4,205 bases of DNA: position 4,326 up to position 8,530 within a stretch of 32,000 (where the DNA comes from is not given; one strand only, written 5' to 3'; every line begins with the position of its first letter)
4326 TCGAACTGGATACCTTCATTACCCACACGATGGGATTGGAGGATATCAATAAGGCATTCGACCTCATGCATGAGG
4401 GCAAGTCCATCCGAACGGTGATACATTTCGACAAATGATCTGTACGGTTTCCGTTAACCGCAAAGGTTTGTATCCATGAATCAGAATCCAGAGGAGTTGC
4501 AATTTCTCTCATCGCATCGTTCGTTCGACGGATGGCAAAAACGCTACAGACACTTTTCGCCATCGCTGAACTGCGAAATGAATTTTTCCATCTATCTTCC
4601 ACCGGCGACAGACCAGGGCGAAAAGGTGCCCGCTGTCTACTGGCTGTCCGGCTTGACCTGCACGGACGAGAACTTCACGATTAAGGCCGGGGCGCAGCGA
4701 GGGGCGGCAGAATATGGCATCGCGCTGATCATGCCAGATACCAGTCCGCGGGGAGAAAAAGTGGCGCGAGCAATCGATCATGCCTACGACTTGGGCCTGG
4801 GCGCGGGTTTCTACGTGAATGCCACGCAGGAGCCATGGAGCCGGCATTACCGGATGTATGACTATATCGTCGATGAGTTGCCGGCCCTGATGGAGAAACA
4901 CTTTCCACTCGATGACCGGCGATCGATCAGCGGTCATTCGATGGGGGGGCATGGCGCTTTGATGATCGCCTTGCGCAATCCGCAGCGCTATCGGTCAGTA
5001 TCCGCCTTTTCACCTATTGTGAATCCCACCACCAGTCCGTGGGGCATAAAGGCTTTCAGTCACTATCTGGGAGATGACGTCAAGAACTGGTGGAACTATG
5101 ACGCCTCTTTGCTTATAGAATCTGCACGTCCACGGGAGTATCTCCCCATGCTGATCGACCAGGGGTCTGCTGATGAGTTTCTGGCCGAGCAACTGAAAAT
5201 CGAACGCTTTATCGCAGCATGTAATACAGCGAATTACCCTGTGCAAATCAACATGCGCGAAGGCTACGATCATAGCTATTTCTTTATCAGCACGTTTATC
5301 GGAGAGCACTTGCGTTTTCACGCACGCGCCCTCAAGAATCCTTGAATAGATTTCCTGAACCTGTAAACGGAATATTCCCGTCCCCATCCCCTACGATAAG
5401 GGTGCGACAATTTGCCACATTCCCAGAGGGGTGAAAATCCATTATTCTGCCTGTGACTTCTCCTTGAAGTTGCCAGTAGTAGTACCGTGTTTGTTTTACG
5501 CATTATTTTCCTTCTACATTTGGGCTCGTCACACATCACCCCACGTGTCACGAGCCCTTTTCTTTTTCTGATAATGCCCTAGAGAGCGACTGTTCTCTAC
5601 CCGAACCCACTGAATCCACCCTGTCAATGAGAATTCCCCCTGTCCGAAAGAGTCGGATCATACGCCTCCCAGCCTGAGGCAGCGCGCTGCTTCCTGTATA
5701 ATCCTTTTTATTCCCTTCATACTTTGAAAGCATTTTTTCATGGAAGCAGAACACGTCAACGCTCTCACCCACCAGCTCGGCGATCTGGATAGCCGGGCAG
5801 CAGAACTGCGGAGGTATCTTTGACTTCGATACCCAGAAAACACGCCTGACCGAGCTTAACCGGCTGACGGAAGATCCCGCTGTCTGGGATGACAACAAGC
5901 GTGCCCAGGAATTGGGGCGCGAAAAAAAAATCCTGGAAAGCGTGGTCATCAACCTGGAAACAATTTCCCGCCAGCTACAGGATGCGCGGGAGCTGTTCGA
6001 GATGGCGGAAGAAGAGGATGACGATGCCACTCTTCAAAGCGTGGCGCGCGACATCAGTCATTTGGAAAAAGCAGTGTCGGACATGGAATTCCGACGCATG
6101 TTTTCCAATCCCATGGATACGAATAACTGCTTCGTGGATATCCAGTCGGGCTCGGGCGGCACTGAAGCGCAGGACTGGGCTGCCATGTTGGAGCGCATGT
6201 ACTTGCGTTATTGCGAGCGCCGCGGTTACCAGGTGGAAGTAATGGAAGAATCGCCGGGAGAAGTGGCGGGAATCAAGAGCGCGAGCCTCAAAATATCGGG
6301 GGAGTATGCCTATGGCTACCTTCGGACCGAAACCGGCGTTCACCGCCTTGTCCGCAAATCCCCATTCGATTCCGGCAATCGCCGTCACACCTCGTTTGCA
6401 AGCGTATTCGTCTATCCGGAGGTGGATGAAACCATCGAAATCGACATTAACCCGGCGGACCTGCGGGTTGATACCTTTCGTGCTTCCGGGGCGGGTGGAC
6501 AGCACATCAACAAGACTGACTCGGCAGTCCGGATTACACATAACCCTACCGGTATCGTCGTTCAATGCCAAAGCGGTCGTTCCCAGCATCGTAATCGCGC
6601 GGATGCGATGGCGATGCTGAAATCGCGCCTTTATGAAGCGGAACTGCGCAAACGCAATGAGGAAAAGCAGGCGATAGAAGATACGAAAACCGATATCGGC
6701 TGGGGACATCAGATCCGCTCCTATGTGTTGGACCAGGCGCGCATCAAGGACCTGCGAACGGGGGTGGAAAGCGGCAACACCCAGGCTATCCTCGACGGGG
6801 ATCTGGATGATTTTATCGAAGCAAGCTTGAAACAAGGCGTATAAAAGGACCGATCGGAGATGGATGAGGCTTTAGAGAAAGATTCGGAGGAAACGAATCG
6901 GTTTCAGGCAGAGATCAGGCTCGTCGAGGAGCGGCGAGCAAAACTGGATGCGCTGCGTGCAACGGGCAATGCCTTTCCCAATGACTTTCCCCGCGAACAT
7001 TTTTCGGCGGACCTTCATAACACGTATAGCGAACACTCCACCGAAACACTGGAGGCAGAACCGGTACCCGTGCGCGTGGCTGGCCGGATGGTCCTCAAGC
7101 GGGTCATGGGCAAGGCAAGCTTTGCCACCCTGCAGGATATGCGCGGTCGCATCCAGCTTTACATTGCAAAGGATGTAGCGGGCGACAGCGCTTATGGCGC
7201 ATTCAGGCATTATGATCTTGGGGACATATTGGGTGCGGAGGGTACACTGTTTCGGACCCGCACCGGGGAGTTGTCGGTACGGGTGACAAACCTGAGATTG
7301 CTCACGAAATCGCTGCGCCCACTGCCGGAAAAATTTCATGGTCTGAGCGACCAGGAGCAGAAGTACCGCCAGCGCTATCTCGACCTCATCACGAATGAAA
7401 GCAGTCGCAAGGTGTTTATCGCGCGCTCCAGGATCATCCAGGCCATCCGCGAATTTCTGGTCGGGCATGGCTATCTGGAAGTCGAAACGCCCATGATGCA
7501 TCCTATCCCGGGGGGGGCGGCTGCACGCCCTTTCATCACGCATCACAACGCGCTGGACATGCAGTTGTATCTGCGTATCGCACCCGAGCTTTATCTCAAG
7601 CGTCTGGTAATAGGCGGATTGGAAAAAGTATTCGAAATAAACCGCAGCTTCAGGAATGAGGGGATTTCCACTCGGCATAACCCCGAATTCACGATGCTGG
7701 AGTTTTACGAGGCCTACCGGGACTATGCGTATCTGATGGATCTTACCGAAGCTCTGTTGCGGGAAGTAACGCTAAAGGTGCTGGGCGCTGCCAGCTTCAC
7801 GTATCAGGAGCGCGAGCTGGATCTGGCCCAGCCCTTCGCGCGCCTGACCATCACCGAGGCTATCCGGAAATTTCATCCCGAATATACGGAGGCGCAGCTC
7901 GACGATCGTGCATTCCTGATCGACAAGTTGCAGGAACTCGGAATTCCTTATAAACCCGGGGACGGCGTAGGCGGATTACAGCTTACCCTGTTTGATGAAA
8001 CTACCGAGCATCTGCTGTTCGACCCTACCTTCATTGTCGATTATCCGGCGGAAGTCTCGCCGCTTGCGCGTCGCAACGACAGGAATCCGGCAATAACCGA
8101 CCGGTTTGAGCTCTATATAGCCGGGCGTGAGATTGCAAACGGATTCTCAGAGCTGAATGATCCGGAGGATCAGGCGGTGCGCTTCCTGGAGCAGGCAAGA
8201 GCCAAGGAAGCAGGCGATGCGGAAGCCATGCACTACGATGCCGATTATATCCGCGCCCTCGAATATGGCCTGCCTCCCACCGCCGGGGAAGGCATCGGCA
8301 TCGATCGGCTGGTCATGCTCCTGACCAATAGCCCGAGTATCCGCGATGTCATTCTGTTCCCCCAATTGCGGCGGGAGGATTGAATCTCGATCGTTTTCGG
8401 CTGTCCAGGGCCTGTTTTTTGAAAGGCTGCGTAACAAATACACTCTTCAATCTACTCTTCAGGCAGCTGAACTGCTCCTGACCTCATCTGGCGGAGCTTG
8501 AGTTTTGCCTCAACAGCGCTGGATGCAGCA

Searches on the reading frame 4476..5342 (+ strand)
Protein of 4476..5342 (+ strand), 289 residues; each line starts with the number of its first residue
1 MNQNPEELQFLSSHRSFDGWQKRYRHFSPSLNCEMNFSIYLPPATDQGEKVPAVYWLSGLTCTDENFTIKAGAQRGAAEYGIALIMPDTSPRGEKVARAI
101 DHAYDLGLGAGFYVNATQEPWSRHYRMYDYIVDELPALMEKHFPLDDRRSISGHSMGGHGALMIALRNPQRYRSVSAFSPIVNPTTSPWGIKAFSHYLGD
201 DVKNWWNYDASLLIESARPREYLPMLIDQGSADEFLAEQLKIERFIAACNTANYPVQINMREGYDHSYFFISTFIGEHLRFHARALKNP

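Call 40: search_protein_families(library=pfam, proteins=[window:4476-5342:+], max_evalue=0.00001)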
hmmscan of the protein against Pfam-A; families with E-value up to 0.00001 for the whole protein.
window:4476-5342:+ (289 aa): 3 families
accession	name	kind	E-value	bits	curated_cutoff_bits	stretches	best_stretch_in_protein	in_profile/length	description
PF00756.26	Esterase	-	5.9e-67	226.5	22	1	28-280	1-250/251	Putative esterase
PF00326.27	Peptidase_S9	-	3.1e-06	27.3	22.6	1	137-268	54-189/213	Prolyl oligopeptidase family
PF12146.15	Hydrolase_4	-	7.5e-06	25.9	27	0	126-202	53-134/239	Serine aminopeptidase, S33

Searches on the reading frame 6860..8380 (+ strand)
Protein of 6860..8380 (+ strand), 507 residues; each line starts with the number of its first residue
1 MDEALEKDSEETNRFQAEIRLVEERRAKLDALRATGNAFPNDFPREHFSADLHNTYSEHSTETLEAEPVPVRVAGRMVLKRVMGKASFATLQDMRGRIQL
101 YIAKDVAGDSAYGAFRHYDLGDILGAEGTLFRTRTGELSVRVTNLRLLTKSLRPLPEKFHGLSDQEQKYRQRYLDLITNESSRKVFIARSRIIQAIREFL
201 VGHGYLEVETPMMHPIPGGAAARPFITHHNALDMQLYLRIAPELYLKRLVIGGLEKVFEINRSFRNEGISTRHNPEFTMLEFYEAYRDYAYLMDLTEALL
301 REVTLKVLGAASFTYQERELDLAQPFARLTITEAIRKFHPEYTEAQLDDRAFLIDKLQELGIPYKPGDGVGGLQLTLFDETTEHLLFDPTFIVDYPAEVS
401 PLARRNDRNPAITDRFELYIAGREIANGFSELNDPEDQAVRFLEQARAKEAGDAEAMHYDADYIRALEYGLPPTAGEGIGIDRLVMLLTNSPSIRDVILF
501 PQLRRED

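Call 40: search_protein_families(library=pfam, proteins=[window:6860-8380:+], max_evalue=0.00001)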
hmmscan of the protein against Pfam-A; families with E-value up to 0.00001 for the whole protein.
window:6860-8380:+ (507 aa): 2 families
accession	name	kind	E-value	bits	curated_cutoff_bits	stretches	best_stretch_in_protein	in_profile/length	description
PF00152.25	tRNA-synt_2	-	2.7e-93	312.9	25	1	165-503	2-307/308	tRNA synthetases class II (D, K and N)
PF01336.31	tRNA_anti-codon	-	3.6e-14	52.9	27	1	71-148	1-75/75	OB-fold nucleic acid binding domain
